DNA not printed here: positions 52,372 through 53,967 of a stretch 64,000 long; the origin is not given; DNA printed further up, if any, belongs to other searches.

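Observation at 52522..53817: Single-polypeptide primase: PriS catalytic core fused to a PriL-like Fe-S C-terminal domain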

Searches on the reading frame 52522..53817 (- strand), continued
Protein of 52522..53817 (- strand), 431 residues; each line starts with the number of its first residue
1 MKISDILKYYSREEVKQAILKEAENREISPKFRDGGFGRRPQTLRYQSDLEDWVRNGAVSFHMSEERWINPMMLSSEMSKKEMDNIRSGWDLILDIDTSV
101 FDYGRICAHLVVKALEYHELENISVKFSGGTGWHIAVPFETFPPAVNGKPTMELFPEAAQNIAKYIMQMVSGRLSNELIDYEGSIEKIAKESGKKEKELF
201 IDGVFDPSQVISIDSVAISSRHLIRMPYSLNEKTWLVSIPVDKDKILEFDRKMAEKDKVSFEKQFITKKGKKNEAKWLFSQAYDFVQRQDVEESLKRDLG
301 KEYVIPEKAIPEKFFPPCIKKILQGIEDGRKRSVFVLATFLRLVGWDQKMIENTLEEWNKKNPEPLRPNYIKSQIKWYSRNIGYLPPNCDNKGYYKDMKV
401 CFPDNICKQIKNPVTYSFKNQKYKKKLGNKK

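Call 20: find_related_loci(query=A1, collection=genome_contigs, flank=6000)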
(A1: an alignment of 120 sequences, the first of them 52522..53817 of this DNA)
Query A1 (431 aa) in genome_contigs; peptide patterns used: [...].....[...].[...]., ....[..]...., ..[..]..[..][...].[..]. (x = any residue, [..] = any of these).
600 stretches matched a pattern (row limit reached: there are more); 583 encode a relative of the query (tblastn E <= 1e-3); the best 80 are kept; 80 distinct loci.
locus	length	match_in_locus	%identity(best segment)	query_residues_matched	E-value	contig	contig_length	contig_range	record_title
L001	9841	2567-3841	52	1-428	2e-143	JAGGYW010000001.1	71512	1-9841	MAG: Nanoarchaeota archaeon isolate AUK188 PB_MBMC_142_c_000000000008, whole genome shotgun sequence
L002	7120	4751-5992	50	1-418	3e-142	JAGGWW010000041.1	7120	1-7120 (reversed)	MAG: Nanoarchaeota archaeon isolate AUK136 PB_MBMC_090_c_000000000012, whole genome shotgun sequence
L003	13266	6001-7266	47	1-423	1e-130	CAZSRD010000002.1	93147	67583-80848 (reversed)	MAG TPA_asm: uncultured Methanosarcinales archaeon isolate SRP178699_co1_479 genome assembly, contig: NODE_152_length_93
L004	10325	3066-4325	47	1-422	1e-130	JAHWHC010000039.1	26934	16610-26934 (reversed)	MAG: Candidatus Woesearchaeota archaeon isolate FT1_425 k127_25264557, whole genome shotgun sequence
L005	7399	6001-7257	46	1-422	4e-130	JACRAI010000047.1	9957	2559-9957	MAG: archaeon isolate NC_groundwater_1589_Pr3_B-0.1um_32_8 SR-2_scaffold_141_1461302, whole genome shotgun sequence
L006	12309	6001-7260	47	1-419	5e-128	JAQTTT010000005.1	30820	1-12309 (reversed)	MAG: Candidatus Nanoarchaeia archaeon isolate STB_47 NODE_3113_length_30820_cov_8.261102_Sandtown_B, whole genome shotgu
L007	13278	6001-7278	45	1-417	4e-126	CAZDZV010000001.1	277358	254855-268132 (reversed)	MAG TPA_asm: uncultured Methanosarcinales archaeon isolate SRP141376_co2_275 genome assembly, contig: NODE_38_length_277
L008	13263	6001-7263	45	1-431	4e-125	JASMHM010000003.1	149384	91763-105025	MAG: Candidatus Woesearchaeota archaeon isolate ETNP7_MAG_72 NODE_3_length_149384_cov_6.837824, whole genome shotgun seq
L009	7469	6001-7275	45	3-431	4e-125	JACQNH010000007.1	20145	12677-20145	MAG: Candidatus Woesearchaeota archaeon isolate NC_groundwater_1250_Ag_S-0.1um_29_154 S_p1_S3_coassembly_k141_138461, wh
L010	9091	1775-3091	44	1-431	1e-124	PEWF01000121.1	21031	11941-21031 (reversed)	MAG: archaeon CG07_land_8_20_14_0_80_38_8 isolate CG07_land_8_20_14_0_80_38_8 CG07_land_8_20_14_0.80_scaffold_950_c, who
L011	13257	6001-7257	46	1-425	1e-124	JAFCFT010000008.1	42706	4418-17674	Candidatus Parvarchaeota archaeon isolate Meg22_1618_Bin_99 Meg22_1618_Bin_99_scaffold_827, whole genome shotgun sequenc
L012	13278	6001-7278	44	1-417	3e-124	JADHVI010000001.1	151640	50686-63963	MAG: Candidatus Woesearchaeota archaeon isolate BS150m-G68 BS-150m-C47, whole genome shotgun sequence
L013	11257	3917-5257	44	3-431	5e-124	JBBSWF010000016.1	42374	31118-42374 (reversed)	MAG: Nanoarchaeota archaeon isolate H52-bin087_1 H52_bin087_1_000000000016, whole genome shotgun sequence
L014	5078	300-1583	47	1-430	7e-125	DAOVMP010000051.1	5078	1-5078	MAG TPA_asm: Candidatus Woesearchaeota archaeon isolate CSMAG_1474 CSMAG_1474_k141_43017_length_5078_cov_10.0000, whole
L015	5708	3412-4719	44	3-417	2e-124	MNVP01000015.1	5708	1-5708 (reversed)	MAG: Candidatus Omnitrophica bacterium CG1_02_40_15 cg1_0.2_scaffold_14825_c, whole genome shotgun sequence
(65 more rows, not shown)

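Call 21: predict_structure(alignment_id=A1)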
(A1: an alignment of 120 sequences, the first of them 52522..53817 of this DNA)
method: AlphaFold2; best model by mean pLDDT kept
length: 431 residues; sequences in the alignment: 120
mean_pLDDT: 93.1   pTM: 0.77
mean pLDDT of the five models: 93.1, 92.7, 92.4, 91.5, 90.8
residues with pLDDT >= 90: 355; 70-90: 68; 50-70: 8; < 50: 0
segments of 3 or more residues with pLDDT < 50: none
pLDDT, mean of each block of 10 residues (from residue 1): 93 97 97 94 97 97 97 95 96 97 98 97 97 98 95 96 96 97 97 96 94 77 96 97 98 97 92 96 87 75 82 96 95 95 94 97 95 88 79 88 90 91 82 60
secondary structure, 60 per line:
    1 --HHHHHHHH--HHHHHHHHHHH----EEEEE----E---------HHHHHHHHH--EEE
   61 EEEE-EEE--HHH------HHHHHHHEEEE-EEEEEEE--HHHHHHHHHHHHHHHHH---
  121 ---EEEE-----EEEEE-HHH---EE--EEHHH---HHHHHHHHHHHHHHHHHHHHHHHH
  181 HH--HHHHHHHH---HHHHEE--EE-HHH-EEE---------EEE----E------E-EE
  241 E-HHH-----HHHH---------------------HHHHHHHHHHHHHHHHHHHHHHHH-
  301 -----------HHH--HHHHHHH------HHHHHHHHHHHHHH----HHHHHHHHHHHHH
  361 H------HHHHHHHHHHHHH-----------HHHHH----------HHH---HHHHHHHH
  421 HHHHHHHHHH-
elements in order: H3-10 H13-23 E28-32 H47-55 E58-64 E66-68 H80-86 E87-90 E92-98 H101-117 E124-127 E133-137 H157-182 H185-192 H196-199 E211-213 E223-225 E239-241 H251-254 H276-299 H317-323 H330-343 H348-361 H368-380 H392-396 H413-430

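Call 25: search_protein_families(library=pfam, alignment_id=A2, max_evalue=0.0001)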
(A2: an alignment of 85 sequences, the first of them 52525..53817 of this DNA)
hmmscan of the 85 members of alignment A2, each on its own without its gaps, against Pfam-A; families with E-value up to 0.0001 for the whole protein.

A. member 1, window:52525-53817:- (431 aa): 1 family
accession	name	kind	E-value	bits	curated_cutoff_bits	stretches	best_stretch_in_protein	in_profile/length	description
PF04104.19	DNA_primase_lrg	-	9.8e-06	25.5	22.4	1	291-392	87-191/266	Eukaryotic and archaeal DNA primase, large subunit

B. families by the number of members that match (of 85 scanned): 109 families (the first 25 are shown)
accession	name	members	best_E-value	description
PF00448.28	SRP54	2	1.4e-74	SRP54-type protein, GTPase domain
PF06745.19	ATPase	2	9.6e-63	KaiC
PF09754.15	PAC2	2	1.1e-34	PAC2 family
PF02355.23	SecD_SecF_C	2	8e-19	Protein export membrane protein SecD/SecF, C-terminal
PF02881.24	SRP54_N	2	1.1e-16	SRP54-type protein, helical bundle domain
PF04851.21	ResIII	2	3.7e-10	Type III restriction enzyme, res subunit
PF13479.12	AAA_24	2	1.4e-06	AAA domain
PF00118.29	Cpn60_TCP1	1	6.9e-187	TCP-1/cpn60 chaperonin family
PF01326.24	PPDK_N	1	2.9e-107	Pyruvate phosphate dikinase, AMP/ATP-binding domain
PF01406.26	tRNA-synt_1e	1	7.8e-97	tRNA synthetases class I (C) catalytic domain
PF08423.17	Rad51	1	1.9e-89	Rad51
PF01269.23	Fibrillarin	1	1e-83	Fibrillarin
PF04894.17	Nre_N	1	8.9e-81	Archaeal Nre, N-terminal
PF02896.24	PEP-utilizers_C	1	2.2e-72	PEP-utilising enzyme, PEP-binding domain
PF04919.18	DUF655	1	6.2e-62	Protein of unknown function (DUF655)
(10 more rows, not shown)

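Call 26: fold_search(model_id=the predicted structure, library=pdb)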
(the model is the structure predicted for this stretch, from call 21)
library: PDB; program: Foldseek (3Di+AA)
matches with E <= 10: 123; with E <= 0.001: 59
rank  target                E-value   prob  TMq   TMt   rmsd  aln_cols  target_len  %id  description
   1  6sa1_D                1.5e-07  1.00  0.43  0.55   6.2       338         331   13  Post catalytic complex of Prim-PolC from Mycobacterium smegmatis with gapped DNA and 3'-dUTP (released 2020-11-18)
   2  6sa0_A                1.7e-07  1.00  0.42  0.53   7.0       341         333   13  Ternary complex of Prim-PolC from Mycobacterium smegmatis with 2nt gapped DNA and UpNHpp (released 2020-11-18)
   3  5op0_B                2.5e-07  1.00  0.40  0.51   7.5       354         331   13  Structure of Prim-PolC from Mycobacterium smegmatis (released 2017-11-15)
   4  6sa1_A                3.3e-07  1.00  0.38  0.48   6.5       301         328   14  Post catalytic complex of Prim-PolC from Mycobacterium smegmatis with gapped DNA and 3'-dUTP (released 2020-11-18)
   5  8g9f_D                3.3e-07  1.00  0.35  0.39  14.9       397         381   13  Complete auto-inhibitory complex of Xenopus laevis DNA polymerase alpha-primase (released 2023-04-12)
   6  8d9d_A                6.3e-07  1.00  0.35  0.38  17.8       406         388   15  Human DNA polymerase-alpha/primase elongation complex II bound to primer/template (released 2023-04-19)
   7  5op0_A                6.6e-07  1.00  0.41  0.52   7.0       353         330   12  Structure of Prim-PolC from Mycobacterium smegmatis (released 2017-11-15)
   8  4rr2_C                8.6e-07  1.00  0.36  0.40  14.2       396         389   15  Crystal structure of human primase (released 2015-01-21)
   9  8foc_A                1.0e-06  1.00  0.34  0.36  14.6       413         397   14  Cryo-EM structure of S. cerevisiae DNA polymerase alpha-primase in Apo state conformation I (released 2023-05-31)
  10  6r4s_A                1.5e-06  1.00  0.35  0.39  13.6       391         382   14  Crystal structure of the Pri1 subunit of human primase bound to ATP (released 2019-09-11)
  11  8foh_A                1.6e-06  1.00  0.33  0.40  12.6       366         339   14  Cryo-EM structure of S. cerevisiae DNA polymerase alpha-primase complex in the RNA synthesis state (released 2023-05-31)
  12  2iry_B                2.1e-06  1.00  0.37  0.54  10.5       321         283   16  Crystal Structure of the Polymerase Domain from Mycobacterium tuberculosis Ligase D with dGTP and Manganese. (released 2007-01-02)
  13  4bpx_A                2.2e-06  1.00  0.34  0.38  14.2       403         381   13  Crystal structure of human primase in complex with the primase- binding motif of DNA polymerase alpha (released 2013-09-25)
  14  6r4t_D                2.5e-06  1.00  0.37  0.41  13.1       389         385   14  Crystal structure of the Pri1 subunit of human primase bound to vidarabine triphosphate (released 2019-09-11)
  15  6r4u_A                3.1e-06  1.00  0.37  0.41  13.0       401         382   14  Crystal structure of the Pri1 subunit of human primase bound to fludarabine triphosphate (released 2019-09-11)
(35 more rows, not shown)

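Call 41: list_cluster_members(proteins=[P0001, P0004, P0005])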
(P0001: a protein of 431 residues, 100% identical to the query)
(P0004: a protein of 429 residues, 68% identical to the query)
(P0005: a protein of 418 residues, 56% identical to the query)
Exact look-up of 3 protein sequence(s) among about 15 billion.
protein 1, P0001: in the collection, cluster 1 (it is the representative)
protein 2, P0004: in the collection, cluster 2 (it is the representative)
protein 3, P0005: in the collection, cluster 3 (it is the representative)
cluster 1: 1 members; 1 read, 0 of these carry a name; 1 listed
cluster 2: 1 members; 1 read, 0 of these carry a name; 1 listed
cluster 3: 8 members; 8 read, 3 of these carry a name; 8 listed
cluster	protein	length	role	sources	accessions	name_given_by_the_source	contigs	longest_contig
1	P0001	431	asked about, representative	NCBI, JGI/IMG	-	-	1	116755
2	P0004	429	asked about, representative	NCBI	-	-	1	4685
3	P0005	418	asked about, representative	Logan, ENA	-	-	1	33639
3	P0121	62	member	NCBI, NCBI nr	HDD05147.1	MAG TPA: hypothetical protein ENF51_01510, partial [Candidatus Aenigmarchaeota archaeon] | hypothetical protein [Candidatus Aenigmarchaeota archaeon]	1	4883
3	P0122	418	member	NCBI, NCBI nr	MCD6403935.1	MAG: hypothetical protein J7L59_02000 [Nanoarchaeota archaeon] | hypothetical protein [Nanoarchaeota archaeon]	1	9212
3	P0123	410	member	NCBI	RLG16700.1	hypothetical protein DRN62_03195, partial [Nanoarchaeota archaeon]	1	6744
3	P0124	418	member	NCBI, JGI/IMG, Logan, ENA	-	-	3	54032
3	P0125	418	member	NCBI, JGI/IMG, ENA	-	-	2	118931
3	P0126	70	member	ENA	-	-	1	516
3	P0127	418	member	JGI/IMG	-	-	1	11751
